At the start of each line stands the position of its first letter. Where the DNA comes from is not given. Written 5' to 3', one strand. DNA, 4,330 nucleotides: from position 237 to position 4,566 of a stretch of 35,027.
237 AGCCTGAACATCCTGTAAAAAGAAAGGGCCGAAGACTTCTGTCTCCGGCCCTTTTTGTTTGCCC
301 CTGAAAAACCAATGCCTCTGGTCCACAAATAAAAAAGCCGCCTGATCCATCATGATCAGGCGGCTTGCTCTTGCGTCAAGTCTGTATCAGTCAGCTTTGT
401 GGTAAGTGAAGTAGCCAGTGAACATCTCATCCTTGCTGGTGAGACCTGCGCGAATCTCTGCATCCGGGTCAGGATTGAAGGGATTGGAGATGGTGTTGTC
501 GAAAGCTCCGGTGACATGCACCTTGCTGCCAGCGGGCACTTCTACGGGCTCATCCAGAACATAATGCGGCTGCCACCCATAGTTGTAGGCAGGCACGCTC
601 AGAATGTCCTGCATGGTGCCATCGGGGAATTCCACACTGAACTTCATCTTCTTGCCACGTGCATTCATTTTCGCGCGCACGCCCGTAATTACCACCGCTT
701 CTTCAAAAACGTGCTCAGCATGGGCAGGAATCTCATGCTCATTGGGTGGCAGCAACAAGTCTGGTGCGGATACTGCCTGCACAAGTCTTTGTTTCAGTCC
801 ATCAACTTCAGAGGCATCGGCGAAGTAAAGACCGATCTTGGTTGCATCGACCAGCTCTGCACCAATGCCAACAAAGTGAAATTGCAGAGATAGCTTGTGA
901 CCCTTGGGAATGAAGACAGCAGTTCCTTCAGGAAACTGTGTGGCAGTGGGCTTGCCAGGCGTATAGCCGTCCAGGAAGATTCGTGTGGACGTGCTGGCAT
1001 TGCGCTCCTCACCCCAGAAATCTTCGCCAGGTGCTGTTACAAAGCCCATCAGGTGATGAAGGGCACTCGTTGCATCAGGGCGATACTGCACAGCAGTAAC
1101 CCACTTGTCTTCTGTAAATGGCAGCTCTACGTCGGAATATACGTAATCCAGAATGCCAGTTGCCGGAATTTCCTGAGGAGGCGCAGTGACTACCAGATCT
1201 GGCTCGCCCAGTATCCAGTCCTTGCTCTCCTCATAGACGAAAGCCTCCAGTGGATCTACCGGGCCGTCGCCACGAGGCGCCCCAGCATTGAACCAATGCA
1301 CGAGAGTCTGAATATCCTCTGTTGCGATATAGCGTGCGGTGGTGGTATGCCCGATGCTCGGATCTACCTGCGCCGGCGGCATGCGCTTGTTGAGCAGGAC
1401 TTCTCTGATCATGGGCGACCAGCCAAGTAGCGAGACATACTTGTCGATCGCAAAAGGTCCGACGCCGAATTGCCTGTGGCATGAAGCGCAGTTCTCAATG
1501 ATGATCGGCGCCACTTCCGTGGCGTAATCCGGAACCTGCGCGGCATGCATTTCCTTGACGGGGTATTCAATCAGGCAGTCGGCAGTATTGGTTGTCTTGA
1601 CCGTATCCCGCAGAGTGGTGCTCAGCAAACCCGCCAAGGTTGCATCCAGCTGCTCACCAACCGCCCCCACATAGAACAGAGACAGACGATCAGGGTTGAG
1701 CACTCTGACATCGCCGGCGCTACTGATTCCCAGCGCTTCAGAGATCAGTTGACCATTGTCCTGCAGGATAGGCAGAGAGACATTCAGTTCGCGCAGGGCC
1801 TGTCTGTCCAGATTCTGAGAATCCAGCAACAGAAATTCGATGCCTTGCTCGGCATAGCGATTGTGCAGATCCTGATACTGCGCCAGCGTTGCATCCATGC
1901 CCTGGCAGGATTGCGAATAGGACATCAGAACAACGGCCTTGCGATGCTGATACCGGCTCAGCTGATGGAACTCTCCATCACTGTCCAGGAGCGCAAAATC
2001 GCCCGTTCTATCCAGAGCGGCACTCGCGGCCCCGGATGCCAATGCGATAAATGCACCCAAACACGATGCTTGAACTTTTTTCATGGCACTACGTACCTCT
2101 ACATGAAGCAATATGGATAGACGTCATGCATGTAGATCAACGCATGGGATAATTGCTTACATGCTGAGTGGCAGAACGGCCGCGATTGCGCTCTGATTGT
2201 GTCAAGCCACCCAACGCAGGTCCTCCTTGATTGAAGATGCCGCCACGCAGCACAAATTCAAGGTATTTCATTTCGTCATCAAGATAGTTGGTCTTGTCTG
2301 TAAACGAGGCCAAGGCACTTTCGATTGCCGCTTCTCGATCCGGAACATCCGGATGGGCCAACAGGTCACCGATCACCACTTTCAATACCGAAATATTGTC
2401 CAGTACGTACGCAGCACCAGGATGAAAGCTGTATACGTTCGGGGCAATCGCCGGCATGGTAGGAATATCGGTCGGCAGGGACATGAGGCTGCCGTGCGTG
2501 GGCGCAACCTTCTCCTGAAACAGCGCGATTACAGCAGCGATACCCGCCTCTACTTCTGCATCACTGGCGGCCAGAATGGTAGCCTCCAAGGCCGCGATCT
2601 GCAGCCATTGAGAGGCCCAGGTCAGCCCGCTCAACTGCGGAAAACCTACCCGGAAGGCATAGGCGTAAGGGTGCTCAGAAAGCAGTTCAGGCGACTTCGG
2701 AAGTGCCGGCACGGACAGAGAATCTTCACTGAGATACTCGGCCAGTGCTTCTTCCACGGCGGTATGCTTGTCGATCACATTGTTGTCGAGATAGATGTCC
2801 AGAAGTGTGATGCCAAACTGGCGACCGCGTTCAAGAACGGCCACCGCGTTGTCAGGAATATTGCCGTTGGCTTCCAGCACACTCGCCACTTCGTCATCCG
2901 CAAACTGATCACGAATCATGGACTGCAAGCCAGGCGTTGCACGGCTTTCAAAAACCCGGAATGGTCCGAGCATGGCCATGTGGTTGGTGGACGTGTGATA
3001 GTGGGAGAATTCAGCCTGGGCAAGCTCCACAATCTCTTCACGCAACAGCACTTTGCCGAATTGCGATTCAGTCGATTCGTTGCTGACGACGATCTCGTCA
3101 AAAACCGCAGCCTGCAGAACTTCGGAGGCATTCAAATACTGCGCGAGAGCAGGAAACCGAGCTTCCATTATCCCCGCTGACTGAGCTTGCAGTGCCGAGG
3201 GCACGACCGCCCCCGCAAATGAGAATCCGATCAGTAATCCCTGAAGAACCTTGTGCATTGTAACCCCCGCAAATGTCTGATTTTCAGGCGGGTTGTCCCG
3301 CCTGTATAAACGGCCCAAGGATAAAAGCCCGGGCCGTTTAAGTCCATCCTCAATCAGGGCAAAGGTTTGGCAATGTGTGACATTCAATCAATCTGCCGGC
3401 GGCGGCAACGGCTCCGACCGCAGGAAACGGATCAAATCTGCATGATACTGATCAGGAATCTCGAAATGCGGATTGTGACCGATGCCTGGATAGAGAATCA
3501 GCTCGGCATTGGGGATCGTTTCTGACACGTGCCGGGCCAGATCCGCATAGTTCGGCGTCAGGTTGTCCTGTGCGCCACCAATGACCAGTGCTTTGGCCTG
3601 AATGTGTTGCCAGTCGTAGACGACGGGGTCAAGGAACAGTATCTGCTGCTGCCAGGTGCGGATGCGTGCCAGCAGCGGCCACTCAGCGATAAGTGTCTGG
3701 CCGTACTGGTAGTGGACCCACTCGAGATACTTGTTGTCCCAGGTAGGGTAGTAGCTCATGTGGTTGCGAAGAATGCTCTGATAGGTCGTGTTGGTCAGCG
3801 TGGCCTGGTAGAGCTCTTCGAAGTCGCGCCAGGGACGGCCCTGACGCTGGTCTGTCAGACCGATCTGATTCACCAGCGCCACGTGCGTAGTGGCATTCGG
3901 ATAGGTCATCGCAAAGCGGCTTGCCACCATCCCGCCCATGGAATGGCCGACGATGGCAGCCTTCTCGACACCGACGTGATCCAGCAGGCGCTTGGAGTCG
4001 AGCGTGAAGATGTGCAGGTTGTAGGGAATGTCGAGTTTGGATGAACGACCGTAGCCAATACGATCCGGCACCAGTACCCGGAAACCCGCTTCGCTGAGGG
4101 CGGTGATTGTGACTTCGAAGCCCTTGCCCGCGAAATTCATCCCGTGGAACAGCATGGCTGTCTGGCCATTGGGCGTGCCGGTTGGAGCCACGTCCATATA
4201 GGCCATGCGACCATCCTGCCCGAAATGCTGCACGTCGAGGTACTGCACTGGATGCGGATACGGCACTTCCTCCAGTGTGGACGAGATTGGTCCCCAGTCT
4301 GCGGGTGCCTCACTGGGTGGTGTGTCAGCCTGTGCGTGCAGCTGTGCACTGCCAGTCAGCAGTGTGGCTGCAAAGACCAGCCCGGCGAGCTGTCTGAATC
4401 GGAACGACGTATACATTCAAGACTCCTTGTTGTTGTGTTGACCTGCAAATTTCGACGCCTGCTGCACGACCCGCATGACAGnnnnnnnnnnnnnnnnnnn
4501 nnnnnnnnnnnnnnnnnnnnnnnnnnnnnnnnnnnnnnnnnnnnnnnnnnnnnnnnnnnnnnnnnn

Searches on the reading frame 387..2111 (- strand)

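Call 64: search_protein_families(library=pfam, proteins=[window:387-2111:-], max_evalue=0.00001)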
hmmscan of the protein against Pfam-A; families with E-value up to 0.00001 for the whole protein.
window:387-2111:- (574 aa): 1 family
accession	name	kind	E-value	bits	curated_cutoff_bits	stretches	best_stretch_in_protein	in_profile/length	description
PF00578.27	AhpC-TSA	-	3e-09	37.3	26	1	37-130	6-101/124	AhpC/TSA family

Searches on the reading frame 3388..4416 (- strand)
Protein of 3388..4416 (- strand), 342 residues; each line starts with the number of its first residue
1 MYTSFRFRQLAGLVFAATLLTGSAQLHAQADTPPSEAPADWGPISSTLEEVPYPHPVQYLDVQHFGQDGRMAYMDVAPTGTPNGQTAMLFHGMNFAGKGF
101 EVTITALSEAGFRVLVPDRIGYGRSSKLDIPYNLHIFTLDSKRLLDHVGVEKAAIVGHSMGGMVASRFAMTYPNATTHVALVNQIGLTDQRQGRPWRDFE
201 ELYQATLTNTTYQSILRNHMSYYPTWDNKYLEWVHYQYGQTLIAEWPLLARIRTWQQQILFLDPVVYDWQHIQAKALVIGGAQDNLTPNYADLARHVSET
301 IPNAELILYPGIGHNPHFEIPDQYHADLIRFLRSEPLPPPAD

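Call 64: search_protein_families(library=pfam, proteins=[window:3388-4416:-], max_evalue=0.00001)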
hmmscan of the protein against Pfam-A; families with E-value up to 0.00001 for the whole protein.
window:3388-4416:- (342 aa): 3 families
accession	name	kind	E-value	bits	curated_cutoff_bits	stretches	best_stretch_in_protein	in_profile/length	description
PF00561.26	Abhydrolase_1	-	6.4e-23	82.1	25.8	1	89-319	5-243/245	alpha/beta hydrolase fold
PF12697.13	Abhydrolase_6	-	1.3e-17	65.6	26.3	1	89-324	3-214/217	Alpha/beta hydrolase family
PF12146.15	Hydrolase_4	-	1.6e-17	64.1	27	1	86-319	6-237/239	Serine aminopeptidase, S33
